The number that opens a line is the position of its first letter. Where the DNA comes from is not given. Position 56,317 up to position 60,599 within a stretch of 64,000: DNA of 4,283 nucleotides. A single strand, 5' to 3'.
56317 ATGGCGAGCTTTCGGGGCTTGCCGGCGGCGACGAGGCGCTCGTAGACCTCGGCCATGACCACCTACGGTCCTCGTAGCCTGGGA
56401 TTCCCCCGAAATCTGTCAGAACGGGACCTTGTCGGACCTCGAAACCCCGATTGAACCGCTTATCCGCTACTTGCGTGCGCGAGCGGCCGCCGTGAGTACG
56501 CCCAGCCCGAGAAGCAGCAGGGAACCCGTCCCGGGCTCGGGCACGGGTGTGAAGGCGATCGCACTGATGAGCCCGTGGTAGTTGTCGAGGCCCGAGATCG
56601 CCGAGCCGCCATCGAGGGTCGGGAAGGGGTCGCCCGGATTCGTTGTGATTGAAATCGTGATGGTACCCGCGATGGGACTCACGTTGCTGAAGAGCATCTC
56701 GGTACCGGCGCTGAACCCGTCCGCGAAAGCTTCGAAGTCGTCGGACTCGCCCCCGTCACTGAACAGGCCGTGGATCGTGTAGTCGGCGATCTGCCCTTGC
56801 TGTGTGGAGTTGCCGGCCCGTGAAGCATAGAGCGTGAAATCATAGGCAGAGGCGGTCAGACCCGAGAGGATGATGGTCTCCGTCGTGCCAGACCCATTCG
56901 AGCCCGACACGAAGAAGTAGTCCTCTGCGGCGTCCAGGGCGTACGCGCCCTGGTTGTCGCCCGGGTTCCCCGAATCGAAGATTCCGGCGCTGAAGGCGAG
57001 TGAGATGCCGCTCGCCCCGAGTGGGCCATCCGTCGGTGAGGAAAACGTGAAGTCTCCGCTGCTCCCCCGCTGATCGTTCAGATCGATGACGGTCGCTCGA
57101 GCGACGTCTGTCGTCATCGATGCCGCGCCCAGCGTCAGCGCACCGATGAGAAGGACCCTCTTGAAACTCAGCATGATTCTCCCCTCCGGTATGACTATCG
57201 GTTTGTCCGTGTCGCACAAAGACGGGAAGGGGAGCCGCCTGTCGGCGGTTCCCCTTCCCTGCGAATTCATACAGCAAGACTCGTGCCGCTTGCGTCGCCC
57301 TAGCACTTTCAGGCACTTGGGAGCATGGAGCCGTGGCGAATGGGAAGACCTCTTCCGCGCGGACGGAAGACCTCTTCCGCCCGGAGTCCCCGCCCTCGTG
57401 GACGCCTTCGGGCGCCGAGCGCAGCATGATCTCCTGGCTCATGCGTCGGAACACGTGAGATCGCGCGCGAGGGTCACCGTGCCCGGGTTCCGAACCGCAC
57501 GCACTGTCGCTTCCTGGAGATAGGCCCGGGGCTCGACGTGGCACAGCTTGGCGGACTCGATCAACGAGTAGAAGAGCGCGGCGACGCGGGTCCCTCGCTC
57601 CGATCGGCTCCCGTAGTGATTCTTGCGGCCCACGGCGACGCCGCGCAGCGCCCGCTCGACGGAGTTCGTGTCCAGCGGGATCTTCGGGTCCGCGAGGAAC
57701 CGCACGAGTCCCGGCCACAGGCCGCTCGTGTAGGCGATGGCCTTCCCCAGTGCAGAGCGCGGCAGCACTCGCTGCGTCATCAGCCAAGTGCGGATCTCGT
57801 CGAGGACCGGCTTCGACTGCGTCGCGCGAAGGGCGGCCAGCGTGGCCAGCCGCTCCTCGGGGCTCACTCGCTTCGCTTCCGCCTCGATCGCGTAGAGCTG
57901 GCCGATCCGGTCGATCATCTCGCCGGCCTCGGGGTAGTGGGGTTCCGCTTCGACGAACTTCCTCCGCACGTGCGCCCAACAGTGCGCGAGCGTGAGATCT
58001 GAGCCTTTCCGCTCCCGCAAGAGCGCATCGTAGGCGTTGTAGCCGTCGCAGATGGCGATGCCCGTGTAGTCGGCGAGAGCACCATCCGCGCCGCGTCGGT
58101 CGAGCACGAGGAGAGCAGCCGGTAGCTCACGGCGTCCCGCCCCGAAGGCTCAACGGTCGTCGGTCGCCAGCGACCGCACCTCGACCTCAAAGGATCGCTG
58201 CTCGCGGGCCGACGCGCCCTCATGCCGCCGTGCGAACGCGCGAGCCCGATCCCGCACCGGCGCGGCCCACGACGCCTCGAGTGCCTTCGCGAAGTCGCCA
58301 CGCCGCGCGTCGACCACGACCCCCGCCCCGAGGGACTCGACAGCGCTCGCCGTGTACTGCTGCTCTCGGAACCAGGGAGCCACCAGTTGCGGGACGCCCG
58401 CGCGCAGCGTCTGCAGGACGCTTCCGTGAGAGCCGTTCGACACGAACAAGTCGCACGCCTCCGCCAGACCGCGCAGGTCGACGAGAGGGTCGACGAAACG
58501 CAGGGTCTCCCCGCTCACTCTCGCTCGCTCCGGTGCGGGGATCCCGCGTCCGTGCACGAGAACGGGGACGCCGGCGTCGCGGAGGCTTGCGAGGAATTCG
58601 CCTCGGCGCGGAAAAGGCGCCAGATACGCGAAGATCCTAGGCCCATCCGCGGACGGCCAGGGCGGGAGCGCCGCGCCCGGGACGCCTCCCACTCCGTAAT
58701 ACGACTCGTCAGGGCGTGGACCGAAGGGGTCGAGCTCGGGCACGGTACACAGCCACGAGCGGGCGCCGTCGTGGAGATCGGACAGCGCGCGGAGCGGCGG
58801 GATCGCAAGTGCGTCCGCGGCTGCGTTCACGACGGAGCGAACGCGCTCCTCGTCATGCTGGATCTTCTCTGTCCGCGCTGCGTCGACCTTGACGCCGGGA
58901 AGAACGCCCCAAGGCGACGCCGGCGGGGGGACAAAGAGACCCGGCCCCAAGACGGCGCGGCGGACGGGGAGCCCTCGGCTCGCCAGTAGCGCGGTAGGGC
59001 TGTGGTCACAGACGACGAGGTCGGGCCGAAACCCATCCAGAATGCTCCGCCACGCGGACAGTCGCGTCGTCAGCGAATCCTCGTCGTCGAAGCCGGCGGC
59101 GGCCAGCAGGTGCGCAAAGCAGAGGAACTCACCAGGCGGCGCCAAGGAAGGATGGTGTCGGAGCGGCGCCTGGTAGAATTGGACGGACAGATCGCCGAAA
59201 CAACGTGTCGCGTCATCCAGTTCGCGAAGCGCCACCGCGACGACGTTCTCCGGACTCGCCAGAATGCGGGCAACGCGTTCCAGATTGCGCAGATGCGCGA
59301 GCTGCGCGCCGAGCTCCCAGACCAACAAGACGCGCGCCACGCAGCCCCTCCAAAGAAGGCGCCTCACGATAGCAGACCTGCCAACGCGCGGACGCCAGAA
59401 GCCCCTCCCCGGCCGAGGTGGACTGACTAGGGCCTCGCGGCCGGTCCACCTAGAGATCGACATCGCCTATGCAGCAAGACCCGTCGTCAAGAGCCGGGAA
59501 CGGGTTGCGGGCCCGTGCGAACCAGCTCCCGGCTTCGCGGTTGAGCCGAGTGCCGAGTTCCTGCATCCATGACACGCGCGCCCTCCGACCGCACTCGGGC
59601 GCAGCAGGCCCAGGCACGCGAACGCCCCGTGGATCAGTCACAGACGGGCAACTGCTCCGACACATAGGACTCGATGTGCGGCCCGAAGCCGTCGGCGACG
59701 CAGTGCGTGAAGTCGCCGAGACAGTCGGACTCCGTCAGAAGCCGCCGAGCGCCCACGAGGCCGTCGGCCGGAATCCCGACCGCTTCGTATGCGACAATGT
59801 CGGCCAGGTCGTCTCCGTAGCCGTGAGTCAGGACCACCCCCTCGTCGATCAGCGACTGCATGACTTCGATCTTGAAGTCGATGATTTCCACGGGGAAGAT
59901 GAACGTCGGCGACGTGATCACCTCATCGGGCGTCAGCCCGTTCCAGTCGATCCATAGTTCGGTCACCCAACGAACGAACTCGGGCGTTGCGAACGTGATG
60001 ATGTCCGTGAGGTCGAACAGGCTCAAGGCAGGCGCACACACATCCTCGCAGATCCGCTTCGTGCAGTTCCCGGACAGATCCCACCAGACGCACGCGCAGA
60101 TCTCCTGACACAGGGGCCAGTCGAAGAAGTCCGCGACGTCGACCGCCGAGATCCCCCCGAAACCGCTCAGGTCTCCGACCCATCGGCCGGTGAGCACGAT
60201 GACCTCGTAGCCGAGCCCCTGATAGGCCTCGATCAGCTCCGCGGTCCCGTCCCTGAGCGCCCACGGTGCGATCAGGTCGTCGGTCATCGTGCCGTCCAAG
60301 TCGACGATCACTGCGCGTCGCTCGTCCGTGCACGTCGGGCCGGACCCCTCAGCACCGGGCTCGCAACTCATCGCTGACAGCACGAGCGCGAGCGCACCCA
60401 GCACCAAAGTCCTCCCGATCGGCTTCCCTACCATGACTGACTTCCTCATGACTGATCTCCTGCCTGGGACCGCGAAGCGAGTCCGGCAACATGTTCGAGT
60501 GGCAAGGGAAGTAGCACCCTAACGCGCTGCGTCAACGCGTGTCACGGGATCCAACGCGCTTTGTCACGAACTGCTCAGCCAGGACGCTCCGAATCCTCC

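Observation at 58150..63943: Coherent secreted lipid-attacking gene set in an IS-scarred patch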

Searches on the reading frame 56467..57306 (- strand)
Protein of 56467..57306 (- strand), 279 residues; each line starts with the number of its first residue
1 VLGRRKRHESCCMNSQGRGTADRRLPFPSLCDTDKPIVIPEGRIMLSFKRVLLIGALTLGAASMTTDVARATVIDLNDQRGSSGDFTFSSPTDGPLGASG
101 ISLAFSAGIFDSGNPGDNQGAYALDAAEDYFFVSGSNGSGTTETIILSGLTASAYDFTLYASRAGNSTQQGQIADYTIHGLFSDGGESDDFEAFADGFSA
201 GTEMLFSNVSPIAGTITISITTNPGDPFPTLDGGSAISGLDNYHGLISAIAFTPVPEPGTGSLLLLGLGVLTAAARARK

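Call 3: search_protein_families(library=pfam, proteins=[window:56467-57306:-], max_evalue=0.1)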
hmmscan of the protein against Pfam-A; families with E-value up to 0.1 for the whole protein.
window:56467-57306:- (279 aa): 1 family
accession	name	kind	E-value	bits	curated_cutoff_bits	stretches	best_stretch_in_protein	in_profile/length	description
PF07589.16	PEP-CTERM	-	1.4e-06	28.6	20.7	1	254-279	1-24/24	PEP-CTERM motif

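Call 4: search_protein_families(library=ncbifam, proteins=[window:56467-57306:-], max_evalue=0.1)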
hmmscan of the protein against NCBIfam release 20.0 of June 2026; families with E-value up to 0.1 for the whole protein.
window:56467-57306:- (279 aa): 11 families
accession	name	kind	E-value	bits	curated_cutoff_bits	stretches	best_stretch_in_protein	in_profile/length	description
NF038126.1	PEP_CTERM_FxDxF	subfamily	1.3e-05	25.5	50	1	223-278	113-165/165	FxDxF family PEP-CTERM protein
NF038120.1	PEP_CTERM_QFxxD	subfamily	0.00011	22.2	80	1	250-278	188-214/215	NF038120 family PEP-CTERM protein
NF038129.1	PEP_NF038129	equivalog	0.00087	19.2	65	1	247-278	163-194/194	NF038129 family PEP-CTERM protein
NF035944.1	PEPxxWA-CTERM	domain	0.00088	19.1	35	1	255-278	1-24/24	PEPxxWA-CTERM sorting domain-containing protein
NF038124.1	PEP_CTERM_TLD_A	exception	0.0012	18.5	100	1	247-278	203-234/235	PEP_CTERM-anchored TLD domain-containing protein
NF038119.1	PEP_CTERM_MHFG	equivalog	0.0026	18.1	100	1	250-278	231-259/260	MHFG family PEP-CTERM protein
TIGR02595.1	PEP_CTERM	domain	0.0048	17.7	16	1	255-272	1-18/24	PEP-CTERM sorting domain-containing protein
NF010751.0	PRK14154.1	equivalog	0.0069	16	266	1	172-229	110-165/208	nucleotide exchange factor GrpE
NF033554.9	floc_PepA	equivalog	0.015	15.1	80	1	250-278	232-258/261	flocculation-associated PEP-CTERM protein PepA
NF038118.1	PEP_CTERM_CCXG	equivalog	0.027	14.2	90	1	251-278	172-199/199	CCXG family PEP-CTERM protein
NF038125.1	PEP_CTERM_THxN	subfamily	0.033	13.8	85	1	247-278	217-244/246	THxN family PEP-CTERM protein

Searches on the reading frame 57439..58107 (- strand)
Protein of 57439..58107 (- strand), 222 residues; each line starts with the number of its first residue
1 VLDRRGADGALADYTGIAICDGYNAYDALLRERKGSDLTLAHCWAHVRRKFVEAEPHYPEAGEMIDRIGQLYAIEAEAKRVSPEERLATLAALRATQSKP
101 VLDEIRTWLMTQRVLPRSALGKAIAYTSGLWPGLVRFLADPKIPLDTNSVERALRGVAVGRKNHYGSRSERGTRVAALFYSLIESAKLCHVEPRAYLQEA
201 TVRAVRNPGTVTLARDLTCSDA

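Call 3: search_protein_families(library=pfam, proteins=[window:57439-58107:-], max_evalue=0.1)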
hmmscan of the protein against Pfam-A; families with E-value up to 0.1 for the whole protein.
window:57439-58107:- (222 aa): 2 families
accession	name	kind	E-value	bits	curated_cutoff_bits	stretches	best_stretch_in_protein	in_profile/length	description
PF03050.20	DDE_Tnp_IS66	-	1e-46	160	23.1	1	7-173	119-282/284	Transposase IS66 family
PF13817.11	DDE_Tnp_IS66_C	-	8.1e-05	23.2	30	1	181-198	1-18/39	IS66 C-terminal element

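Call 4: search_protein_families(library=ncbifam, proteins=[window:57439-58107:-], max_evalue=0.1)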
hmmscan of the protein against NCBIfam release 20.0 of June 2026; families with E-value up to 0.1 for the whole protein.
window:57439-58107:- (222 aa): 2 families
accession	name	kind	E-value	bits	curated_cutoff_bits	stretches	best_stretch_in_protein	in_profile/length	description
NF033517.1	transpos_IS66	equivalog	8e-56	189.8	180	1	8-200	197-383/387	IS66 family transposase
NF041731.2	transpos_ISH6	equivalog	0.0018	17.1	240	1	15-158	233-377/414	ISH6 family transposase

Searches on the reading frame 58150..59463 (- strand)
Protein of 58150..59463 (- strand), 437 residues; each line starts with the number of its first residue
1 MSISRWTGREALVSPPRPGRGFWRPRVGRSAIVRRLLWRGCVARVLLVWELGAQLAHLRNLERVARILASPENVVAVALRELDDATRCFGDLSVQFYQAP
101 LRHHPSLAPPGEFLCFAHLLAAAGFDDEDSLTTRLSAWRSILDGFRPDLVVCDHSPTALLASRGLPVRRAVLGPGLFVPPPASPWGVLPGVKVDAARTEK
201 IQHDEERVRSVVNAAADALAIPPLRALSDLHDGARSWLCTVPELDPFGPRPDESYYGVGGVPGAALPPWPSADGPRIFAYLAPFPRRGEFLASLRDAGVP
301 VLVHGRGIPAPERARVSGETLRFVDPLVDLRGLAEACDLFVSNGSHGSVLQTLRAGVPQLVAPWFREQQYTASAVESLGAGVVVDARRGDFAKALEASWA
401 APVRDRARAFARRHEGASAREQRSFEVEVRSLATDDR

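Call 3: search_protein_families(library=pfam, proteins=[window:58150-59463:-], max_evalue=0.1)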
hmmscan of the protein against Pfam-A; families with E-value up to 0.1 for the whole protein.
window:58150-59463:- (437 aa): 3 families
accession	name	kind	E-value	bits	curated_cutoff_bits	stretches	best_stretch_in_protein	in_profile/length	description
PF06722.18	EryCIII-like_C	-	2e-07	31.6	31.7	1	320-407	32-117/145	Erythromycin biosynthesis protein CIII-like, C-terminal domain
PF00201.24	UDPGT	-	0.0032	16.8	19.5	1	339-388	343-392/499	UDP-glucoronosyl and UDP-glucosyl transferase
PF04101.22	Glyco_tran_28_C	-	0.0065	17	22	1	332-411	67-149/166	Glycosyltransferase family 28 C-terminal domain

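Call 4: search_protein_families(library=ncbifam, proteins=[window:58150-59463:-], max_evalue=0.1)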
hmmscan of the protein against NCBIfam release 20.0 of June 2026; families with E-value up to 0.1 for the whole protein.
window:58150-59463:- (437 aa): 6 families
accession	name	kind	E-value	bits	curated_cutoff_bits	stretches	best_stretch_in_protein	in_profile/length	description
TIGR01426.2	MGT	subfamily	9.2e-07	28.2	260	1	335-385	291-341/393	macrolide family glycosyltransferase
TIGR04516.1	glycosyl_450act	subfamily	5e-06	25.9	440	1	321-388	301-367/418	activator-dependent family glycosyltransferase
NF000354.1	glycotrans_Rgt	equivalog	0.00033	19.9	800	1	339-419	308-393/411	rifamycin-inactivating glycosyltransferase Rgt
TIGR00661.1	MJ1255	subfamily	0.026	13.8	195.9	0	330-386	241-299/321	MJ1255/VC2487 family glycosyltransferase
TIGR01133.1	murG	equivalog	0.042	12.8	250.25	1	329-410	248-331/353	undecaprenyldiphospho-muramoylpentapeptide beta-N-acetylglucosaminyltransferase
NF004386.0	PRK05749.1-2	equivalog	0.061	12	524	1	349-422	343-420/433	lipid IV(A) 3-deoxy-D-manno-octulosonic acid transferase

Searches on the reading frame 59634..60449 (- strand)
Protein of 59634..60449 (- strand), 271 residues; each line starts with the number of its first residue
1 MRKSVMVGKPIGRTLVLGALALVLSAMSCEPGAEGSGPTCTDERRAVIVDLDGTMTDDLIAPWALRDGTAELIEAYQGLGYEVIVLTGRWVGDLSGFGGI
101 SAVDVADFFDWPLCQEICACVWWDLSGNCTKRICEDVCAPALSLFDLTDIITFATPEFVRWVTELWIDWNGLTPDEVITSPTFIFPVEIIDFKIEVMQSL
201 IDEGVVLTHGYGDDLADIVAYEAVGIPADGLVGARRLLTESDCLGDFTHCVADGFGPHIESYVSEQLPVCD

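Call 3: search_protein_families(library=pfam, proteins=[window:59634-60449:-], max_evalue=0.1)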
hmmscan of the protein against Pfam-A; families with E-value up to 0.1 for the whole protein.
window:59634-60449:- (271 aa): 3 families
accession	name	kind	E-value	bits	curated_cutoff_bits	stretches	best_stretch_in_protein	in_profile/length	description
PF24694.1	LNS2_PITM1-3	-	3.3e-09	37.2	27.7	2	155-228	46-117/124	PITM 1-3, LNS2 domain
PF08235.19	LNS2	-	0.0045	16.9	32.3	0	191-228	149-190/226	LNS2 (Lipin/Ned1/Smp2)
PF03767.20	Acid_phosphat_B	-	0.0079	16.2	27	0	37-57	74-90/230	HAD superfamily, subfamily IIIB (Acid phosphatase)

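Call 4: search_protein_families(library=ncbifam, proteins=[window:59634-60449:-], max_evalue=0.1)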
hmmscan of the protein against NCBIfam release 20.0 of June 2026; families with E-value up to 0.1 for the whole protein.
window:59634-60449:- (271 aa): 3 families
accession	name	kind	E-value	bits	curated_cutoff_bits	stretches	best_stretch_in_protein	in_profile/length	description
TIGR01662.1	HAD-SF-IIIA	subfamily_domain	0.00059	19.9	44.6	1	45-89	1-50/141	HAD-IIIA family hydrolase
TIGR01487.1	Pglycolate_arch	equivalog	0.0043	16.9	122.75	1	45-90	2-44/215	phosphoglycolate phosphatase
TIGR00099.1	Cof-subfamily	subfamily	0.0088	15.7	137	1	47-90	2-42/256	Cof-type HAD-IIB family hydrolase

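Call 6: search_solved_structures(query=window:59634-60449:-, max_evalue=10, show_alignments=2)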
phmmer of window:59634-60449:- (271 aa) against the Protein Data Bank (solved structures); distinct sequences matched with E-value up to 10: 1.
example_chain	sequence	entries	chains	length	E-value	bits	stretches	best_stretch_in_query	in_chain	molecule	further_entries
1xpj_A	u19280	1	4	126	0.49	13.1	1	46-97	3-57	hypothetical protein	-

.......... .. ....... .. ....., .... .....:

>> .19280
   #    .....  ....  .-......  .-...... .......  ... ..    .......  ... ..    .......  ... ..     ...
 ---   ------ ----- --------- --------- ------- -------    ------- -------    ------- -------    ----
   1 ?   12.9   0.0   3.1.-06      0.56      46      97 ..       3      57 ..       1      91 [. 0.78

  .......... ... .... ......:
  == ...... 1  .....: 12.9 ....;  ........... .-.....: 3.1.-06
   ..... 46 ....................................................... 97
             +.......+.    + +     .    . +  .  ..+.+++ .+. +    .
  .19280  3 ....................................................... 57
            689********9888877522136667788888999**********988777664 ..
